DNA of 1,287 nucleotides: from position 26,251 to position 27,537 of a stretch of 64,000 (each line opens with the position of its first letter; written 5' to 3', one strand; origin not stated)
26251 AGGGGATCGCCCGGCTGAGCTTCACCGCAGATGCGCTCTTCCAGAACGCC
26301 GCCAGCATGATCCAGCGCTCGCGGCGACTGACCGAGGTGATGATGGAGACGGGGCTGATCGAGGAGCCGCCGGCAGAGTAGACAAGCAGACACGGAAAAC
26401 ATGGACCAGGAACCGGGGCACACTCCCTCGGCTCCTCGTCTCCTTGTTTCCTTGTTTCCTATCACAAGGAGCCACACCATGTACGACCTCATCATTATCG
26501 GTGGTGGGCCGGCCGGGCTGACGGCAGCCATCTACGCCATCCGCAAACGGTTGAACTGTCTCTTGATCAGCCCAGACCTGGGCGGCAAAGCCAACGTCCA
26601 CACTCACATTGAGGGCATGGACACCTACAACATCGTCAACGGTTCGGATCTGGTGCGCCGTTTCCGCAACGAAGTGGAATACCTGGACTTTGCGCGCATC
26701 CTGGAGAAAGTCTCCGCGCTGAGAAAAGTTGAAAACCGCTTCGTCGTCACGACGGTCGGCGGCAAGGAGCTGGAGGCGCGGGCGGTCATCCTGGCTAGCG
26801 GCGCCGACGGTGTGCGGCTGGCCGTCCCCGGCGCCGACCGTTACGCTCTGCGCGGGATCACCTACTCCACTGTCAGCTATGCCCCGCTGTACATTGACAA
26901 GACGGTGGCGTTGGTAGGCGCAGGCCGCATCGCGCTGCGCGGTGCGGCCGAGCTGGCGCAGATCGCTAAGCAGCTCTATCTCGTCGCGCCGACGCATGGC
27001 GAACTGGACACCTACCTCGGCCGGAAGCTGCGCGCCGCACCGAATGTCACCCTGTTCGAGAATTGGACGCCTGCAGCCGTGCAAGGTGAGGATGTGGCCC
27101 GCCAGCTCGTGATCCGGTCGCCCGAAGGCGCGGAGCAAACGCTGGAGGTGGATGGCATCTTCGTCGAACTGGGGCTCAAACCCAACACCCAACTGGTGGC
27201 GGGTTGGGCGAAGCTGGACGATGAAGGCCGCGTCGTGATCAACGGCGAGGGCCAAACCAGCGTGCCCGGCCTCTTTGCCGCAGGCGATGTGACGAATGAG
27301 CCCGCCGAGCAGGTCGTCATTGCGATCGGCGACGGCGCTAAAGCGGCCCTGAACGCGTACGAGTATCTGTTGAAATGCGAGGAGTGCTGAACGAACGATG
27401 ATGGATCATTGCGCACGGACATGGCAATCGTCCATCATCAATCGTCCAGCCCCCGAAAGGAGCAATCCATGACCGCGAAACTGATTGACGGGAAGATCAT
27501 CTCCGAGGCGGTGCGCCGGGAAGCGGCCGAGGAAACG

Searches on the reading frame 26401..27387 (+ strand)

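Call 83: search_protein_families(library=pfam, proteins=[window:26401-27387:+], max_evalue=0.001)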
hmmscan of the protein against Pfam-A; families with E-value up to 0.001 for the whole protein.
window:26401-27387:+ (329 aa): 11 families
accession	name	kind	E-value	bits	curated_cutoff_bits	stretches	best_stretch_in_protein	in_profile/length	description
PF07992.20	Pyr_redox_2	-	2.4e-34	119.5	26.1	1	28-312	1-291/291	Pyridine nucleotide-disulphide oxidoreductase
PF13738.12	Pyr_redox_3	-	2.4e-15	57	30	1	102-295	102-305/305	Pyridine nucleotide-disulphide oxidoreductase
PF00890.30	FAD_binding_2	-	2.8e-07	30.5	20.4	1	29-58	1-30/414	FAD binding domain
PF01266.30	DAO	-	1.8e-06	28.2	27.9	0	29-62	1-35/353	FAD dependent oxidoreductase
PF03486.20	HI0933_like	-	6.3e-06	26.3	50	0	29-80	2-51/244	HI0933-like protein Rossmann domain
PF12831.13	FAD_oxidored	-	2e-05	24.5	27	1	29-94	1-70/416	FAD dependent oxidoreductase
PF05834.18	Lycopene_cycl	-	0.0001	21.9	23.4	0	29-60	1-36/380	Lycopene cyclase protein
PF13241.12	NAD_binding_7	-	0.00021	22.3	22.1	0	166-203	7-45/104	Putative NAD(P)-binding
PF01134.28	GIDA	-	0.00022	20.9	22.1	0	29-61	1-33/391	Glucose inhibited division protein A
PF13450.12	NAD_binding_8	-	0.00027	21.6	21.9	1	32-71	1-41/68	NAD(P)-binding Rossmann-like domain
PF00070.33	Pyr_redox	-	0.00068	20.6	22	0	169-232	2-71/82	Pyridine nucleotide-disulphide oxidoreductase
